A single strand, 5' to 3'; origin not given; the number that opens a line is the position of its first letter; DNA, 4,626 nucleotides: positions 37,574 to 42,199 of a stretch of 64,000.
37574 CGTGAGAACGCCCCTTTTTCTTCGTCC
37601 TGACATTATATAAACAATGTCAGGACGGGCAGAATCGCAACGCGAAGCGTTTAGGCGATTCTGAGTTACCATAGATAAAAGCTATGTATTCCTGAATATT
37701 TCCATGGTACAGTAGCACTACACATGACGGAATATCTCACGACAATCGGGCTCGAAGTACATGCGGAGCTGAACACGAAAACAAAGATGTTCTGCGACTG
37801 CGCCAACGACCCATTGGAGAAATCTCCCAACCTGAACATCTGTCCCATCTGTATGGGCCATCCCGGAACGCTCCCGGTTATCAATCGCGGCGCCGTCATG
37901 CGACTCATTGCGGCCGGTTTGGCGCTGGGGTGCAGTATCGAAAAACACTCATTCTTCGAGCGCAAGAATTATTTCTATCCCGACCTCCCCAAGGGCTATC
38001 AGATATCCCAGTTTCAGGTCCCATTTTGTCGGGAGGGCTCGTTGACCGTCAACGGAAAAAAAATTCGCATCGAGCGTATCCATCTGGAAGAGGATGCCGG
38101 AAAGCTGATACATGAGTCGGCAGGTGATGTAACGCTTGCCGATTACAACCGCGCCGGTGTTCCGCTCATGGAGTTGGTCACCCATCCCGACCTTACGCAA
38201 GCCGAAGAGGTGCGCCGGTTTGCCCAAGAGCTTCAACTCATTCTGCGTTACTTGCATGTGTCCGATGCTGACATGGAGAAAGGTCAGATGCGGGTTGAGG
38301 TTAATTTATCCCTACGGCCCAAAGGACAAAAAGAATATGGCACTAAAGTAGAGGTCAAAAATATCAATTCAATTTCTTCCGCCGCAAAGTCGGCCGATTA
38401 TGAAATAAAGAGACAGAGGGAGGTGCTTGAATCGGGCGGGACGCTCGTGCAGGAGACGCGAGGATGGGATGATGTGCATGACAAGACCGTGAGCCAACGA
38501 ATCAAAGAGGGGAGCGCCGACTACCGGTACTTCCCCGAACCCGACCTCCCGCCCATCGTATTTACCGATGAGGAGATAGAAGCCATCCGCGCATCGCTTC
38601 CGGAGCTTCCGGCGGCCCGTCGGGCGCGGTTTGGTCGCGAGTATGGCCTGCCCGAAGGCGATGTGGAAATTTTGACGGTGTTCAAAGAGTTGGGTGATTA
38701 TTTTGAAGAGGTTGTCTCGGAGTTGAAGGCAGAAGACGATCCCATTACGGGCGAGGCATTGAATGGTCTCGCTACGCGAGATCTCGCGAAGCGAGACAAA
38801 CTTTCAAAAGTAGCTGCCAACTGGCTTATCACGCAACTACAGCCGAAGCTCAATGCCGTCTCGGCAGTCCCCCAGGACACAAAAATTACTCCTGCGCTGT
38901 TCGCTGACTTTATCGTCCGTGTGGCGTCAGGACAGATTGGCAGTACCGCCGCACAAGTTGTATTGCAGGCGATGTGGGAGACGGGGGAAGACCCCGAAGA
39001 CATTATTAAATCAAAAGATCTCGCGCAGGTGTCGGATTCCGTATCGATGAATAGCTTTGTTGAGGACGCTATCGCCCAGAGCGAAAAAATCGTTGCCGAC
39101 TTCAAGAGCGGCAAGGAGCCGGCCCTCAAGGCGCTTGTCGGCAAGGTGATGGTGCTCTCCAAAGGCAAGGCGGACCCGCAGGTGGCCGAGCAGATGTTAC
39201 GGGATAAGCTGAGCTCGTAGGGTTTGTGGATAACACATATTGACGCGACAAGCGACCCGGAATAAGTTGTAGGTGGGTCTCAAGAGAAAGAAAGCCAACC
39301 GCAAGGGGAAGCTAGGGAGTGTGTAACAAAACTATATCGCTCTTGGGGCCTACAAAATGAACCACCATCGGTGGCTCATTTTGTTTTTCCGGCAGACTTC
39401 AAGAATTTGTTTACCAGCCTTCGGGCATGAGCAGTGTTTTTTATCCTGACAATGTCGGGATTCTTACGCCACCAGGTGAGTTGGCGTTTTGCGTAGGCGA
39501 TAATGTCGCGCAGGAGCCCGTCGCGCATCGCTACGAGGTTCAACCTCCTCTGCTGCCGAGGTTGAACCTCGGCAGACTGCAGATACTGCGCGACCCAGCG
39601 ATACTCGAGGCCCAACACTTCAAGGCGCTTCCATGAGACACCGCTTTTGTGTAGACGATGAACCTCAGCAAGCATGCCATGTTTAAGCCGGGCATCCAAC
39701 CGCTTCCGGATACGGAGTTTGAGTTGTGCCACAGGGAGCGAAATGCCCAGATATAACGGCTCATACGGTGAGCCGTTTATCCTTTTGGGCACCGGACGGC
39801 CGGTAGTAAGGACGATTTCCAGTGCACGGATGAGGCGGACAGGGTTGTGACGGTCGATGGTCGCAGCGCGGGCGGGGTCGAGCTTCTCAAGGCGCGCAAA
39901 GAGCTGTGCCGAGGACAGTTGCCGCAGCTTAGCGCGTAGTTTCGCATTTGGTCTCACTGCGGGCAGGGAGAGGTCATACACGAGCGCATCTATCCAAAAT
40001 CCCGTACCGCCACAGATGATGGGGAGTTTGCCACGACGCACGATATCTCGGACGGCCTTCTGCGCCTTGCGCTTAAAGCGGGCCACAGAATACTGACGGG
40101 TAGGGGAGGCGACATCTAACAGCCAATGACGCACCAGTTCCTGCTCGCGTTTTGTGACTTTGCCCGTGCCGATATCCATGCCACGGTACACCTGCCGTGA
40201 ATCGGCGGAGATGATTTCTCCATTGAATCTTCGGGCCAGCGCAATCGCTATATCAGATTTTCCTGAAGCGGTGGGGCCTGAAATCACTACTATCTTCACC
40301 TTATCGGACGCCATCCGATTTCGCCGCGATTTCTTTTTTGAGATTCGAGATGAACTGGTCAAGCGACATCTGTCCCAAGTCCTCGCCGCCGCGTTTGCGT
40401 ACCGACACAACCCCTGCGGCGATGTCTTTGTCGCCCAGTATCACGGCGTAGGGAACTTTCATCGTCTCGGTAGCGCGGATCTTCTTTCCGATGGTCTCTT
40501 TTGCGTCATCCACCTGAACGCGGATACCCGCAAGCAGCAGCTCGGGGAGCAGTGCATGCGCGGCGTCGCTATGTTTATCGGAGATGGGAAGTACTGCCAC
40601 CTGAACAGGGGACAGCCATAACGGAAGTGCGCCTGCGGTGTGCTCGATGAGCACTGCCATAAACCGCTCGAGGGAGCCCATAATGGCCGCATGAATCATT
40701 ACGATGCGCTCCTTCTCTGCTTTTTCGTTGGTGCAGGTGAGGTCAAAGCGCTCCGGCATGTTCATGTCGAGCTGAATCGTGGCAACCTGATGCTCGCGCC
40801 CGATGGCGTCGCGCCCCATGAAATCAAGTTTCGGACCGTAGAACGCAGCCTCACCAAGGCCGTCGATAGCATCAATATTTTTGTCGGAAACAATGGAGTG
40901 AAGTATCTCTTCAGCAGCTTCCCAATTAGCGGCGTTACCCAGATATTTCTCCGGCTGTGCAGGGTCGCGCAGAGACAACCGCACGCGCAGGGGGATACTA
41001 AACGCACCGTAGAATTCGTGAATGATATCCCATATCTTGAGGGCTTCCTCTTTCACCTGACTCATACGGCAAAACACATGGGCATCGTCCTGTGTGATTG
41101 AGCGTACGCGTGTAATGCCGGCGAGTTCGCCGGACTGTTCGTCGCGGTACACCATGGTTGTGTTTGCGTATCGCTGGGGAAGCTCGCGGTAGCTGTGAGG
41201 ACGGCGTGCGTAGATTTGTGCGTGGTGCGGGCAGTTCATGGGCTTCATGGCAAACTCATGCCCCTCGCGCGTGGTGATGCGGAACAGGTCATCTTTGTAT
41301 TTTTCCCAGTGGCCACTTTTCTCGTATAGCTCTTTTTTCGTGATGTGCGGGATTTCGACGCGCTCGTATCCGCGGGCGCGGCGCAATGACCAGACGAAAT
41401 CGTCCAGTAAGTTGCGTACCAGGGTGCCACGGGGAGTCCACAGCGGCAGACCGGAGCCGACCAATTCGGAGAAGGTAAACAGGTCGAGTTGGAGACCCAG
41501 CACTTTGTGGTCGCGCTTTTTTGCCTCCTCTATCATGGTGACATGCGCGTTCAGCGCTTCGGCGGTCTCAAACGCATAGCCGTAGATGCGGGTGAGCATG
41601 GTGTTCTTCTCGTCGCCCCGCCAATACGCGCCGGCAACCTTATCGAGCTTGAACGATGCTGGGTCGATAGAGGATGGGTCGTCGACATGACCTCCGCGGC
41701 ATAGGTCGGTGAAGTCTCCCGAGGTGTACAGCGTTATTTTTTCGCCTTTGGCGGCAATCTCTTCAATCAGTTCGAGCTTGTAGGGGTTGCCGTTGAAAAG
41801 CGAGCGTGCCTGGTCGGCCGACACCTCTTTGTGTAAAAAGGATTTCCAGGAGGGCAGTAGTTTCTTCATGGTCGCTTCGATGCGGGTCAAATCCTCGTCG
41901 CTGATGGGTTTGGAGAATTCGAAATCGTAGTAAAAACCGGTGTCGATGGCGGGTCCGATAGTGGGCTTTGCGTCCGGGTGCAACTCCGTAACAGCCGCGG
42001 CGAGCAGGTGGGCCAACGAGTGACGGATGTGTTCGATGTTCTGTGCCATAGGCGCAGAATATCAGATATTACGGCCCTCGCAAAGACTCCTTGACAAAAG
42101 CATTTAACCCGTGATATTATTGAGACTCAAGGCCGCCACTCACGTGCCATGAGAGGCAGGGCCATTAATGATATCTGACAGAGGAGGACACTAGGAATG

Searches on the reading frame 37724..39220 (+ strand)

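Call 48: search_protein_families(library=pfam, proteins=[window:37724-39220:+], max_evalue=0.00001)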
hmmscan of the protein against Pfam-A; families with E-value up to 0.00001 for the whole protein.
window:37724-39220:+ (498 aa): 2 families
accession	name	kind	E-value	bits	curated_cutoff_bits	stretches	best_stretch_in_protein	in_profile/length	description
PF02934.20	GatB_N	-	8.1e-112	373.4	23.4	1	7-285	2-276/277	GatB/GatE catalytic domain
PF02637.23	GatB_Yqey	-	3.2e-35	121.6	27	1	355-496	7-148/148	GatB domain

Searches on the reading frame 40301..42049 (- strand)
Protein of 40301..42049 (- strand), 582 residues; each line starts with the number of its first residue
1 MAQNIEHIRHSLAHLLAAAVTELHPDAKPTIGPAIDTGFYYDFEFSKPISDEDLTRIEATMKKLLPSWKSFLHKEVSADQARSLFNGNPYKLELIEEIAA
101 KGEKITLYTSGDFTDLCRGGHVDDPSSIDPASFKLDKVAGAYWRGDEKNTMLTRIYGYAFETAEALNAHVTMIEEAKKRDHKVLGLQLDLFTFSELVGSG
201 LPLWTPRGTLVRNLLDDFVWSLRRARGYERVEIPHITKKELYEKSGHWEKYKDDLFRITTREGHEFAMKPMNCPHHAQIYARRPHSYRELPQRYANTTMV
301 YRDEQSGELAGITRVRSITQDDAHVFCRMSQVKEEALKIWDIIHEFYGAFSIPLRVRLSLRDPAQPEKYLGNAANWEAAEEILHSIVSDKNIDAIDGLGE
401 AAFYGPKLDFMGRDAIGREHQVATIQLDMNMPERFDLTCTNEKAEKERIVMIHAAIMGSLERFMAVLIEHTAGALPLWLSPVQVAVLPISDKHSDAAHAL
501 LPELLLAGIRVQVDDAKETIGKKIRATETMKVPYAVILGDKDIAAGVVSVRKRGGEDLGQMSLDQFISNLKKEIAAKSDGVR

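Call 48: search_protein_families(library=pfam, proteins=[window:40301-42049:-], max_evalue=0.00001)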
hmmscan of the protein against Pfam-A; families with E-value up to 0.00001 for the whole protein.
window:40301-42049:- (582 aa): 3 families
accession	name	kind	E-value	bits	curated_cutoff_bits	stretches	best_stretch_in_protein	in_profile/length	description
PF00587.30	tRNA-synt_2b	-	6.9e-42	143.9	29.3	1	256-470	1-178/179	tRNA synthetase class II core domain (G, H, P, S and T)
PF03129.25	HGTP_anticodon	-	1.2e-22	80.3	21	1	483-572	1-93/94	Anticodon binding domain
PF07973.19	tRNA_SAD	-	4.3e-08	33.5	24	1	105-156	1-44/44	Threonyl and Alanyl tRNA synthetase second additional domain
